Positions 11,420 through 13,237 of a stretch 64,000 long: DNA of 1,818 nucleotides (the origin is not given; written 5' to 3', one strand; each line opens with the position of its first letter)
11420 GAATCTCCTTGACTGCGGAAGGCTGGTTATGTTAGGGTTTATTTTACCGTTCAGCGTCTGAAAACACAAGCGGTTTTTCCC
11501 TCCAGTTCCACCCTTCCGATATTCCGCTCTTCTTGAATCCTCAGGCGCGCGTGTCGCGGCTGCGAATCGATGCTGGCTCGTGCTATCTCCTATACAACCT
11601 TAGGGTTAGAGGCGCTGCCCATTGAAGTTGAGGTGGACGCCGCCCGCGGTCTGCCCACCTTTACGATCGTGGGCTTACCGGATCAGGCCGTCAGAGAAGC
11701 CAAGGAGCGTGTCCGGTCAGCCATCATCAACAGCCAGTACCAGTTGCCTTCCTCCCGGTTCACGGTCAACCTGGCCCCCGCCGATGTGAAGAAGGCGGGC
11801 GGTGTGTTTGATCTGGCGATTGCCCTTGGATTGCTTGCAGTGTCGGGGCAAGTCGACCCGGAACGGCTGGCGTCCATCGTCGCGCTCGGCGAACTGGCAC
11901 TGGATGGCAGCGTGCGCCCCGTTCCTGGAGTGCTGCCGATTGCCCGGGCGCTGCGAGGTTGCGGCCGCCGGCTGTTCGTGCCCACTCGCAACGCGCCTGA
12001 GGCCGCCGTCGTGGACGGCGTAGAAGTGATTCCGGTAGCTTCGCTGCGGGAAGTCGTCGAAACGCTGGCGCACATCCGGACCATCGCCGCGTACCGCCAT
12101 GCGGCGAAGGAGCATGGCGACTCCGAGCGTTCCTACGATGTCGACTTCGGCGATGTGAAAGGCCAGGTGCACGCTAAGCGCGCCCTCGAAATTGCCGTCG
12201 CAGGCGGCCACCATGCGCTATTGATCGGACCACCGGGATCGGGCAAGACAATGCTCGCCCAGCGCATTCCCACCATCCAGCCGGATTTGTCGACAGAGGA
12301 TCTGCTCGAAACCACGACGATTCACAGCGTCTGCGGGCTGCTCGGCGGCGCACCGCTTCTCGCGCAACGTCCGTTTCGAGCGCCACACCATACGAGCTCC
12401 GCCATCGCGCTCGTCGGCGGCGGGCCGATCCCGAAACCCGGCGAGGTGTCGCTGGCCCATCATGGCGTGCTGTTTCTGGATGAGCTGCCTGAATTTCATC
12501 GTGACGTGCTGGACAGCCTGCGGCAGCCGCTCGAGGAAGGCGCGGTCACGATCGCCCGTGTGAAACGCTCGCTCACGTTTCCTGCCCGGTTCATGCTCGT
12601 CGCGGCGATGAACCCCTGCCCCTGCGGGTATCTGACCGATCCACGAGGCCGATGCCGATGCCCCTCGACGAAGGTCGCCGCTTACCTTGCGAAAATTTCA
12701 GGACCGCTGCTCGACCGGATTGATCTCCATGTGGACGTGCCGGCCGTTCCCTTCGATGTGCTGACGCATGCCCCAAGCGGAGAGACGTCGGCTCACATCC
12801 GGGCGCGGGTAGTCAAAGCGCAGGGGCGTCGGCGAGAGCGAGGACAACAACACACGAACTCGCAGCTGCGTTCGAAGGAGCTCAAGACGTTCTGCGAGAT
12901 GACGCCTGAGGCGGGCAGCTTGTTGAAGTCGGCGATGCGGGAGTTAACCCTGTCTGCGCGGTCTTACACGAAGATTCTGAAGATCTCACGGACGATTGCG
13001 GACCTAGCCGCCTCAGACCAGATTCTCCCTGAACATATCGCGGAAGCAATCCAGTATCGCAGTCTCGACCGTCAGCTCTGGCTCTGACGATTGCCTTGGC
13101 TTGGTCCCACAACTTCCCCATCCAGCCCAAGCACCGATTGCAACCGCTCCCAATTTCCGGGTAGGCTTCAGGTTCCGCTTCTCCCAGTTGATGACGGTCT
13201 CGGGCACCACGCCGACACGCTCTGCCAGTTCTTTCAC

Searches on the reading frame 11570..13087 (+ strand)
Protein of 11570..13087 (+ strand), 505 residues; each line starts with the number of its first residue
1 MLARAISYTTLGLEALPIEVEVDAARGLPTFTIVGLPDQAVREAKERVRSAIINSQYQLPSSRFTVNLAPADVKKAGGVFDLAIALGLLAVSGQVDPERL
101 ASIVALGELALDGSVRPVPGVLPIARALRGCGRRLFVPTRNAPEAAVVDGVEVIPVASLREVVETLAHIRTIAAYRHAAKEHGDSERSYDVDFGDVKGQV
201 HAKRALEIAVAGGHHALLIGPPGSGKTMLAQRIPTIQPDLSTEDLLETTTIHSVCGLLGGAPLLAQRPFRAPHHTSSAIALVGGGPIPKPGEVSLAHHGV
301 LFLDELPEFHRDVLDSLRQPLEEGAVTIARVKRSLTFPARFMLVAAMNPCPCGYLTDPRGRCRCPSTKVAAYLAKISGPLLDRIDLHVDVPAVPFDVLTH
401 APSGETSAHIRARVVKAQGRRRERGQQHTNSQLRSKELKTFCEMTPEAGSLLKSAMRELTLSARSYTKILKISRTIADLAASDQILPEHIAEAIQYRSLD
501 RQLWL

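Call 62: search_protein_families(library=pfam, max_evalue=0.00001, proteins=[window:11570-13087:+])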
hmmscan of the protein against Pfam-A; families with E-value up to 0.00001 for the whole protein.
window:11570-13087:+ (505 aa): 5 families
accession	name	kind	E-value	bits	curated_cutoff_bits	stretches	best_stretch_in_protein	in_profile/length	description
PF01078.27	Mg_chelatase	-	2.3e-94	315.1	20.3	1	192-394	1-203/207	Magnesium chelatase, subunit ChlI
PF13541.12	ChlI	-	4e-42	143.4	27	1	20-141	1-121/121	Subunit ChlI of Mg-chelatase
PF13335.12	Mg_chelatase_C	-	2.9e-30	105.2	26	1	404-497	1-94/94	Magnesium chelatase, subunit ChlI C-terminal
PF07728.20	AAA_5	-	1.7e-10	41.5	22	0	298-351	67-125/139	AAA domain (dynein-related subfamily)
PF00493.29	MCM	-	2.5e-06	27.2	23.3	0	289-354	113-178/224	MCM P-loop domain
